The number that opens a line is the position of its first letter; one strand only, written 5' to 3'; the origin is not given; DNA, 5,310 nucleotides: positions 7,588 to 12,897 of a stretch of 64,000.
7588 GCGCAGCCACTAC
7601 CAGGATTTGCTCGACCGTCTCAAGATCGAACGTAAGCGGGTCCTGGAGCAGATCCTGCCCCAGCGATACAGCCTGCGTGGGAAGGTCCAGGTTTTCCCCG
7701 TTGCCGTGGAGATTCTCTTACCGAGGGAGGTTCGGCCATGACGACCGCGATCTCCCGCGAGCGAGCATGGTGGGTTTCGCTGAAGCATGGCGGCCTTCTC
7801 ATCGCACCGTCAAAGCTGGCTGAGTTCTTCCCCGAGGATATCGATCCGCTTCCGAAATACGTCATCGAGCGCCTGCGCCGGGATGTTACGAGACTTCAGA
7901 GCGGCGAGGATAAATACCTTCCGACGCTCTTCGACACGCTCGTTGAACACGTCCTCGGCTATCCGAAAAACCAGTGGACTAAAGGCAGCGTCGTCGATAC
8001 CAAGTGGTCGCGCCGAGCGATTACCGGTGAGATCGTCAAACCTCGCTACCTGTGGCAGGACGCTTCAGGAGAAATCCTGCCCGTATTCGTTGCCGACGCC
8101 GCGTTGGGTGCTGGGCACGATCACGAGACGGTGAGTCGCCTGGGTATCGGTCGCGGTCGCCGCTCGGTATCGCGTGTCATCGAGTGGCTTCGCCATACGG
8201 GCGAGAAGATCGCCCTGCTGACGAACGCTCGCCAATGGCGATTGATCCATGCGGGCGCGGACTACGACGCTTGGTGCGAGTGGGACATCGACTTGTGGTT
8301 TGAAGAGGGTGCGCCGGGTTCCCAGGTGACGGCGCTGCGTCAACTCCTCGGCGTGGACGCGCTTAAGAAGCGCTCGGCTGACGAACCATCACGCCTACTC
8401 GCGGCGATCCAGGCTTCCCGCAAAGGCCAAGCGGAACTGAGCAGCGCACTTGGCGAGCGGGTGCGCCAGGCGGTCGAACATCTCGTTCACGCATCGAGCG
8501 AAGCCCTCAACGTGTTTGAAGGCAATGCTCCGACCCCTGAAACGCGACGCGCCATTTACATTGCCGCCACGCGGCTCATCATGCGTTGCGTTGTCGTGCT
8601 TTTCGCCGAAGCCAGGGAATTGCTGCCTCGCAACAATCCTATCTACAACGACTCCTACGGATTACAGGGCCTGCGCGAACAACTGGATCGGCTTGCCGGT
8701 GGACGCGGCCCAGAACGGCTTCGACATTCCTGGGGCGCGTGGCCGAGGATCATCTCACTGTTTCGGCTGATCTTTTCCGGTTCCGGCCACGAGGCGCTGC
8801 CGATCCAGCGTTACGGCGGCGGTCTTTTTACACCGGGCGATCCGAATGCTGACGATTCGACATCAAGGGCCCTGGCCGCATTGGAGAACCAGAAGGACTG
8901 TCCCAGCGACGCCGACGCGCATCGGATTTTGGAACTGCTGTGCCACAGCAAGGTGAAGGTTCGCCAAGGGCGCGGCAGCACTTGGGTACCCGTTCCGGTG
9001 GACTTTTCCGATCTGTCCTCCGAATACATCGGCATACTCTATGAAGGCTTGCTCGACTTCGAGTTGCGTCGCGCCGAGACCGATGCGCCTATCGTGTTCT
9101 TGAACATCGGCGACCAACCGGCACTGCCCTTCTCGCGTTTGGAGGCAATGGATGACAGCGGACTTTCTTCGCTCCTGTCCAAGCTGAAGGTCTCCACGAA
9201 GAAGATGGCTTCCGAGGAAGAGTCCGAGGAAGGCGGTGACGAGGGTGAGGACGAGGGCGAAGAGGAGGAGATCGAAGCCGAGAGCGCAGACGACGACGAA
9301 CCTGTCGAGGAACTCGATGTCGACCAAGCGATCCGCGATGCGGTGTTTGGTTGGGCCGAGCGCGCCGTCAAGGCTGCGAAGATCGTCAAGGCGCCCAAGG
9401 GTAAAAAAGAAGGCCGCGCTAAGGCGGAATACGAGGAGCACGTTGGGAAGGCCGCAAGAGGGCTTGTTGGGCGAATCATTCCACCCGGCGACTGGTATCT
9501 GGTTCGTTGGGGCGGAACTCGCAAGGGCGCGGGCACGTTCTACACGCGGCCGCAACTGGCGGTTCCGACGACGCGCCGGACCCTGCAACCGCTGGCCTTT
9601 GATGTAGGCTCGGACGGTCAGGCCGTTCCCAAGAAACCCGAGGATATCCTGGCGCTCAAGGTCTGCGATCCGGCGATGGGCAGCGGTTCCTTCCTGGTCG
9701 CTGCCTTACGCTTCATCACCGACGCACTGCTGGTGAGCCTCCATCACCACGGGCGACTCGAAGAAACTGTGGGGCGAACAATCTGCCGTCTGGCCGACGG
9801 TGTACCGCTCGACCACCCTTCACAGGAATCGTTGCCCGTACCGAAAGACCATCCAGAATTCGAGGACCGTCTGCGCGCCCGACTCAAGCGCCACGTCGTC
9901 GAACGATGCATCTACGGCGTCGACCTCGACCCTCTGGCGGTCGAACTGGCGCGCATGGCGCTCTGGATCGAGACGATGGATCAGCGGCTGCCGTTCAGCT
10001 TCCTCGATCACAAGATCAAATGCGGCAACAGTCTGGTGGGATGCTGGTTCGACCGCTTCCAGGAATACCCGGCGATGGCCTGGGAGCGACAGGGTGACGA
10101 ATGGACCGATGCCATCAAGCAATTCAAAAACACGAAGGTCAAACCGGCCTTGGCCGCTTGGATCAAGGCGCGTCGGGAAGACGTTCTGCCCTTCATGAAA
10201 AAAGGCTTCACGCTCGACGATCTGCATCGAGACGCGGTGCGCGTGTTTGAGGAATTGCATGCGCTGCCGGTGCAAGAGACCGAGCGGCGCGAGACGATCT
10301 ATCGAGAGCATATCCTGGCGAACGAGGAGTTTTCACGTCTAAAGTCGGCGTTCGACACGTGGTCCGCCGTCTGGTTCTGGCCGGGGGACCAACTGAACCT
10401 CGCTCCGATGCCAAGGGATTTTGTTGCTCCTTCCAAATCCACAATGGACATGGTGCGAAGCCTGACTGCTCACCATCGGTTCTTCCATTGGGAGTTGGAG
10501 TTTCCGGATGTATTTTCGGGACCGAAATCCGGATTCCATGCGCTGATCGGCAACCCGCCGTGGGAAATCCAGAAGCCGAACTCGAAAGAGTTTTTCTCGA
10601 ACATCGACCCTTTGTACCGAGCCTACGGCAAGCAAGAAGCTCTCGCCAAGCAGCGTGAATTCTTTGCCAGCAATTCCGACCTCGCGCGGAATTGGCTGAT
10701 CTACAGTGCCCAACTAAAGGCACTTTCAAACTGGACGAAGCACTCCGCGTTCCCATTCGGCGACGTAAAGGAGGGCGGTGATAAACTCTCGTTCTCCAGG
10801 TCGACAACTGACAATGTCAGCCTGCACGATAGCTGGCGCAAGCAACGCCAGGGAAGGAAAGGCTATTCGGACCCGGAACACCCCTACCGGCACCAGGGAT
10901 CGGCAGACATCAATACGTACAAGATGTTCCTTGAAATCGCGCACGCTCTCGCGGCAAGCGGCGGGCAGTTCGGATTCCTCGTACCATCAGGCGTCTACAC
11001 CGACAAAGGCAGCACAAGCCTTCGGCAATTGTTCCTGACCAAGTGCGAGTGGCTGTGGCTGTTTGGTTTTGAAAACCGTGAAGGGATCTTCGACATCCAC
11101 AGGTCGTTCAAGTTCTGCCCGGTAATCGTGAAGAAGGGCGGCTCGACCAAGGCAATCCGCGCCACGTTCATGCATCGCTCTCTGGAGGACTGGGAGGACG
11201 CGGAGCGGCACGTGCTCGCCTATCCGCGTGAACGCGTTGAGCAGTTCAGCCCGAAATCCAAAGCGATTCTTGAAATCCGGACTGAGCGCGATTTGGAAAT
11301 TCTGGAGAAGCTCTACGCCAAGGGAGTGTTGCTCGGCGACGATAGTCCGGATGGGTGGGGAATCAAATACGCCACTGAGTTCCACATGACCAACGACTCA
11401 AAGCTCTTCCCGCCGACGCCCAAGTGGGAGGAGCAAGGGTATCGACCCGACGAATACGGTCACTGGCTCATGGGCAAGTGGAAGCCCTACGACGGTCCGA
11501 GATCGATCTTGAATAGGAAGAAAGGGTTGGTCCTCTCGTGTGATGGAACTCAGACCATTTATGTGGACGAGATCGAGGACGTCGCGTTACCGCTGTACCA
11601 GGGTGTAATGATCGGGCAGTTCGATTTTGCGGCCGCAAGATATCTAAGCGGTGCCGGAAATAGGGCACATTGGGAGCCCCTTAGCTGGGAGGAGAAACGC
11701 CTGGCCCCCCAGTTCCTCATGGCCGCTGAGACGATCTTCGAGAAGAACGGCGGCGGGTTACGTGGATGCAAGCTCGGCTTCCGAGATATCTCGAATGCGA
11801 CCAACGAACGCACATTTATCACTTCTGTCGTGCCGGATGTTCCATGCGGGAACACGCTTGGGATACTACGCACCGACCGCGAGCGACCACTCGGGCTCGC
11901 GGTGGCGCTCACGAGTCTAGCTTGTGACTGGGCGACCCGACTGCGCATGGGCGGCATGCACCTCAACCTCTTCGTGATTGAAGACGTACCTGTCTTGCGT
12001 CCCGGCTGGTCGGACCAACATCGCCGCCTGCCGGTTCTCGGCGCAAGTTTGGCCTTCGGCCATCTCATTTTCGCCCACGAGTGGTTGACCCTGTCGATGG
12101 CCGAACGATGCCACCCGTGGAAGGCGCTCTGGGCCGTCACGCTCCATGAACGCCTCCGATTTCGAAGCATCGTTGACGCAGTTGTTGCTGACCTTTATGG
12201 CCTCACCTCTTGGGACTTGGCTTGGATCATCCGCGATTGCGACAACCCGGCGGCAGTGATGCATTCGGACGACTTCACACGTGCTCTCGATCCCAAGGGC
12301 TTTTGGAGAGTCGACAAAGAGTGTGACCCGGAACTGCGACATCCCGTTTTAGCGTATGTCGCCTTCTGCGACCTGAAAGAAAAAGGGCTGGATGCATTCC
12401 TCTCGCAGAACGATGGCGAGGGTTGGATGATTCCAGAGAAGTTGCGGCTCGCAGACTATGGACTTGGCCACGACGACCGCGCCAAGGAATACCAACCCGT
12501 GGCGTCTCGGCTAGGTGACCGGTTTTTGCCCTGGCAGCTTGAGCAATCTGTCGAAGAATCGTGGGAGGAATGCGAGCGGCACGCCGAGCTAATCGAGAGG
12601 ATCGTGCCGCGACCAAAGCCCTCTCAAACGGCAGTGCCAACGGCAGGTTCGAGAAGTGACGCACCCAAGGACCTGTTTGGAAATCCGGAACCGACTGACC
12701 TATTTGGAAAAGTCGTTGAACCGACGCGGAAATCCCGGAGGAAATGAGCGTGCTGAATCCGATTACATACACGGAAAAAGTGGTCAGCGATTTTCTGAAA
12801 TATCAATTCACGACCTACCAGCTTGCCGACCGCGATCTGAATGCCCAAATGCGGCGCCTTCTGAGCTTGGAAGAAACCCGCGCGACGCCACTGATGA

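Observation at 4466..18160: SNF2 helicase / giant N6-methyltransferase / helicase-DUF1998-nuclease operon: DISARM class-1-like but with a Druantia-like fused helicase and no PLD gene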

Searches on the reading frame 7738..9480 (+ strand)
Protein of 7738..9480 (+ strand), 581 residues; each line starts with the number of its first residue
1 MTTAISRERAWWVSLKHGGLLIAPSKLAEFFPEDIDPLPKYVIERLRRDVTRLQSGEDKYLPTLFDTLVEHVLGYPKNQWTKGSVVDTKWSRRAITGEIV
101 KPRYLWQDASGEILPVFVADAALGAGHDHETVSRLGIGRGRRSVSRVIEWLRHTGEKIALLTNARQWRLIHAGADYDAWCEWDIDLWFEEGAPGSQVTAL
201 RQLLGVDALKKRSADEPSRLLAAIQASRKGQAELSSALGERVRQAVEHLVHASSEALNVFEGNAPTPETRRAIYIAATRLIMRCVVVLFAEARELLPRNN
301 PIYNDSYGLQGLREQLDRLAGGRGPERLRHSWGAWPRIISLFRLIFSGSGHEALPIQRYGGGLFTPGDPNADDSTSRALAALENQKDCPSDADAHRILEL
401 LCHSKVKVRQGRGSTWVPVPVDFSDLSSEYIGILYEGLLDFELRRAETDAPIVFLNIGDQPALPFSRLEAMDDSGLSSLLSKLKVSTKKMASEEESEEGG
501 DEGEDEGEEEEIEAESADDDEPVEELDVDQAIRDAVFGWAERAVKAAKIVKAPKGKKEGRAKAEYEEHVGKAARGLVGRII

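Call 30: search_protein_families(library=pfam, proteins=[window:7738-9480:+], max_evalue=10)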
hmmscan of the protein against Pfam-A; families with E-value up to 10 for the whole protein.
window:7738-9480:+ (581 aa): 5 families
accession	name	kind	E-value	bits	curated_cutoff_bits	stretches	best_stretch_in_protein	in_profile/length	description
PF20465.4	MmeI_hel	-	0.3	12.3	27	1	278-296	4-22/75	MmeI, helicase spacer domain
PF14002.11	YniB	-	0.35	11.2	27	1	223-283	21-80/166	YniB-like protein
PF04931.18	DNA_pol_phi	-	0.56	8.7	27.6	1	470-523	610-668/765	DNA polymerase phi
PF05009.17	EBV-NA3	-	0.69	9.8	24.4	1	482-523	195-236/254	Epstein-Barr virus nuclear antigen 3 (EBNA-3)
PF11705.13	RNA_pol_3_Rpc31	-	5.9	7.3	30.2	1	483-520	157-194/212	DNA-directed RNA polymerase III subunit Rpc31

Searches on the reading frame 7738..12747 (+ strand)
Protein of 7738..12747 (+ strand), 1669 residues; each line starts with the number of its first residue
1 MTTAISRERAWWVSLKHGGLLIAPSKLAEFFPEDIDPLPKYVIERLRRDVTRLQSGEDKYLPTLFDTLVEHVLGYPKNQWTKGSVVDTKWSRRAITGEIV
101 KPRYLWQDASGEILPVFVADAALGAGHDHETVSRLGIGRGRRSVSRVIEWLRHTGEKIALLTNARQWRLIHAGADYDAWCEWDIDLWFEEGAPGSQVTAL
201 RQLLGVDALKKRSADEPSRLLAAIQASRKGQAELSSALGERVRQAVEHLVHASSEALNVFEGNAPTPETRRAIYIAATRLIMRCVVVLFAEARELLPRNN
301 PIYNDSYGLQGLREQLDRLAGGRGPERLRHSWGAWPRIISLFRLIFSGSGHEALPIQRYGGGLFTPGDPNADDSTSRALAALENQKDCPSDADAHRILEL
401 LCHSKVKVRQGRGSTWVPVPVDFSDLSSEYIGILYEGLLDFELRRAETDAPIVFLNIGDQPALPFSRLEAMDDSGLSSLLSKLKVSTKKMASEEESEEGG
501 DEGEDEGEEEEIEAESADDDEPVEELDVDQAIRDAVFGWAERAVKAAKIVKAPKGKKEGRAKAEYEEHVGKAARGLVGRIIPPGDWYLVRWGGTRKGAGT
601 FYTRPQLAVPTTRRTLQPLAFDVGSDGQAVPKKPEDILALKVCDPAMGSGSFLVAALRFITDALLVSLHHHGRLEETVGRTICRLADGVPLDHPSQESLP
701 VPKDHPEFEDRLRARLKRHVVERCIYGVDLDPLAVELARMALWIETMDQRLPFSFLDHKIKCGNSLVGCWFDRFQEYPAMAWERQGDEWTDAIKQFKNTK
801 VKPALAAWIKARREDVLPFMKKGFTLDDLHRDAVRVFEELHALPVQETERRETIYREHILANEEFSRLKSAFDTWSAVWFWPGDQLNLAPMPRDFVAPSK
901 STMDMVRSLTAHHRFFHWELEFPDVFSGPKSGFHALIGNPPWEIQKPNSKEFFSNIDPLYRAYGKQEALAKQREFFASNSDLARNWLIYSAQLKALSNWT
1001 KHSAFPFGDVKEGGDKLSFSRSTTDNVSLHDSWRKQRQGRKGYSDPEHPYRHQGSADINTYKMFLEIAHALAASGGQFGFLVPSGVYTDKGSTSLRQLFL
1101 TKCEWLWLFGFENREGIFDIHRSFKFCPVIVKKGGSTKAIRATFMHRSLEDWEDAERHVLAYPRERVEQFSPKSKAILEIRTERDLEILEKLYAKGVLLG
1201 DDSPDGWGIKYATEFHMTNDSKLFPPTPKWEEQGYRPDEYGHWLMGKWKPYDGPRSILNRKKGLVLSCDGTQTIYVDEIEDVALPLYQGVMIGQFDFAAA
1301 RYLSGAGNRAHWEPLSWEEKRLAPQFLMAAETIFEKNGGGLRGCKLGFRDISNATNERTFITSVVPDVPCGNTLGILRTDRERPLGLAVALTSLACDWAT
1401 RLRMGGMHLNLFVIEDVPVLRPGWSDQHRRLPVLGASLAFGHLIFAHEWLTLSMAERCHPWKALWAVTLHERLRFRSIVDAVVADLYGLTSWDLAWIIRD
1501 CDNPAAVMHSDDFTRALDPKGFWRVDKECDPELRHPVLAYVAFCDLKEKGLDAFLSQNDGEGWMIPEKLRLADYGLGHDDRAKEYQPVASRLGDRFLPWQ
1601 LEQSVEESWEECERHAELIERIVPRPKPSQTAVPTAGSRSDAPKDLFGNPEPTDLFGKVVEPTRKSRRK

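Call 3: search_protein_families(library=pfam, proteins=[window:7738-12747:+], max_evalue=0.01)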
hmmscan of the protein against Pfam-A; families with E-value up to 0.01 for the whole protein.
window:7738-12747:+ (1669 aa): 3 families
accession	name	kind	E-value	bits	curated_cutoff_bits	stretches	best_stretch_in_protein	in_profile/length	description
PF07669.17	Eco57I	-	1.2e-19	71.5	25.3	3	724-785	2-48/171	Eco57I restriction-modification methylase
PF20473.4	MmeI_Mtase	-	2.1e-05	24.3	27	1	636-747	17-87/259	MmeI, DNA-methyltransferase domain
PF02384.22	N6_Mtase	-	0.00053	19.9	20.4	0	641-748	49-103/311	N-6 DNA Methylase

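Call 4: search_protein_families(library=padloc, proteins=[window:7738-12747:+], max_evalue=0.001)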
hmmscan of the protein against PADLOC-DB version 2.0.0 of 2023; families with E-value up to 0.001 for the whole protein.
window:7738-12747:+ (1669 aa): 25 families
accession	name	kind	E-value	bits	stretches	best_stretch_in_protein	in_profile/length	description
PDLC03622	REase_MTase_IIG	-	0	1551.5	2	148-1250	2-1146/1524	Type IIG restriction enzyme-methyltransferase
PDLC02643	DrmMI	-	4.3e-134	446.9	1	5-951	7-887/1347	DrmMI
PDLC02638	DrmMI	-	1.3e-98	329.4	2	581-946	538-885/935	DrmMI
PDLC02645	DrmMI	-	2.5e-67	225.7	2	586-772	537-716/772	DrmMI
PDLC03618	REase_MTase_IIG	-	4.4e-64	214.4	2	583-943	534-876/1429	Type IIG restriction enzyme-methyltransferase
PDLC03613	REase_MTase_IIG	-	8.6e-48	160.8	4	634-775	492-621/1250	Type IIG restriction enzyme-methyltransferase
PDLC02644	DrmMI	-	3.1e-45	152.5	1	546-942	14-391/988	DrmMI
PDLC02639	DrmMI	-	1e-39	134.5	2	576-770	229-388/803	DrmMI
PDLC03620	REase_MTase_IIG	-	3.9e-34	115.5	2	581-769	541-726/1378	Type IIG restriction enzyme-methyltransferase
PDLC02642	DrmMI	-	1.4e-31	107.7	1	156-490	160-484/594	DrmMI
PDLC03611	REase_MTase_IIG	-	3.4e-26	89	2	714-769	599-654/1532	Type IIG restriction enzyme-methyltransferase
PDLC02646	DrmMI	-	1.7e-22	77.4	2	716-769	45-98/792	DrmMI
PDLC03612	REase_MTase_IIG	-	5e-20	69.3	1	636-967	506-840/1247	Type IIG restriction enzyme-methyltransferase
PDLC03614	REase_MTase_IIG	-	4.6e-18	62.2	2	580-775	510-687/1584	Type IIG restriction enzyme-methyltransferase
PDLC02640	DrmMI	-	3.9e-17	59.2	1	96-389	98-391/1015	DrmMI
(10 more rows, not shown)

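Call 32: search_solved_structures(query=window:7738-12747:+, max_evalue=0.001)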
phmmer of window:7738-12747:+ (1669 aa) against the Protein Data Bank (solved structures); distinct sequences matched with E-value up to 0.001: 0.

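Call 52: search_protein_families(library=ncbifam, proteins=[window:7738-12747:+], max_evalue=0.001)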
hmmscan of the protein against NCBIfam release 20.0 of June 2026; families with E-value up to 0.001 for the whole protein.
window:7738-12747:+ (1669 aa): 4 families
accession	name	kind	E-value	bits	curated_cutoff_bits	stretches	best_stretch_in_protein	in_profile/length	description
TIGR02987.1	met_A_Alw26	exception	2.5e-08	33.2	353.5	0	1043-1119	160-233/523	Alw26I/Eco31I/Esp3I family type II restriction adenine-specific DNA-methyltransferase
NF033455.1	BREX_6_MTaseX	exception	2.5e-07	28.6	900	1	627-746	317-400/1319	BREX-6 system adenine-specific DNA-methyltransferase PglX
NF033452.1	BREX_1_MTaseX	exception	7.1e-07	27.4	500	1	633-749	308-382/1210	BREX-1 system adenine-specific DNA-methyltransferase PglX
NF047738.1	antiphage_MADS2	equivalog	0.00081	17.8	720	0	641-663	334-356/654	methylation-associated defense system DNA methyltransferase MAD2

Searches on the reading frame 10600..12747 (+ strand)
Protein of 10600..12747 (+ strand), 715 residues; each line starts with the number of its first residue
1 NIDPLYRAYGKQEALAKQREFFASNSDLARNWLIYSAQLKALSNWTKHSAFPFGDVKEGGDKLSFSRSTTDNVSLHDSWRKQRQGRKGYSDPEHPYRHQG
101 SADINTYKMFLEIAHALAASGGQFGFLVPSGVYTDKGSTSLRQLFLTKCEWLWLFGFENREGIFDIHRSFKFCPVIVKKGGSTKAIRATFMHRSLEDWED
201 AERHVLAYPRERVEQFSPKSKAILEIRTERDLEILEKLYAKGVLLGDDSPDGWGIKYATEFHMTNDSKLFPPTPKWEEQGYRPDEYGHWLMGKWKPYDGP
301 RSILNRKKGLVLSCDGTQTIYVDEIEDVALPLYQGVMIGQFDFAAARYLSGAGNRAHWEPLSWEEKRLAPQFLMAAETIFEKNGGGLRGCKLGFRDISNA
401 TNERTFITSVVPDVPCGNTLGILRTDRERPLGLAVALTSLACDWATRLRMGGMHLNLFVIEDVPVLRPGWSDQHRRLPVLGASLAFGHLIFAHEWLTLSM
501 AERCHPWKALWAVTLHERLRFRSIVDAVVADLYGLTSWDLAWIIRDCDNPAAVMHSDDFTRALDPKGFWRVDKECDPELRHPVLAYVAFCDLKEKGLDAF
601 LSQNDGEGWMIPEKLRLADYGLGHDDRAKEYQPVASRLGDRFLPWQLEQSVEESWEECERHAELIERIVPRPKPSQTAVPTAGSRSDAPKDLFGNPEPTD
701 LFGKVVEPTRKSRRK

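Call 30: search_protein_families(library=pfam, proteins=[window:10600-12747:+], max_evalue=10)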
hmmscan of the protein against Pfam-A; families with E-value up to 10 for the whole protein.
window:10600-12747:+ (715 aa): 1 family
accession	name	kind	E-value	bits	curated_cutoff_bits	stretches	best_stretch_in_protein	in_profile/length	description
PF07669.17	Eco57I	-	6.1e-05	23.6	25.3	1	96-164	102-171/171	Eco57I restriction-modification methylase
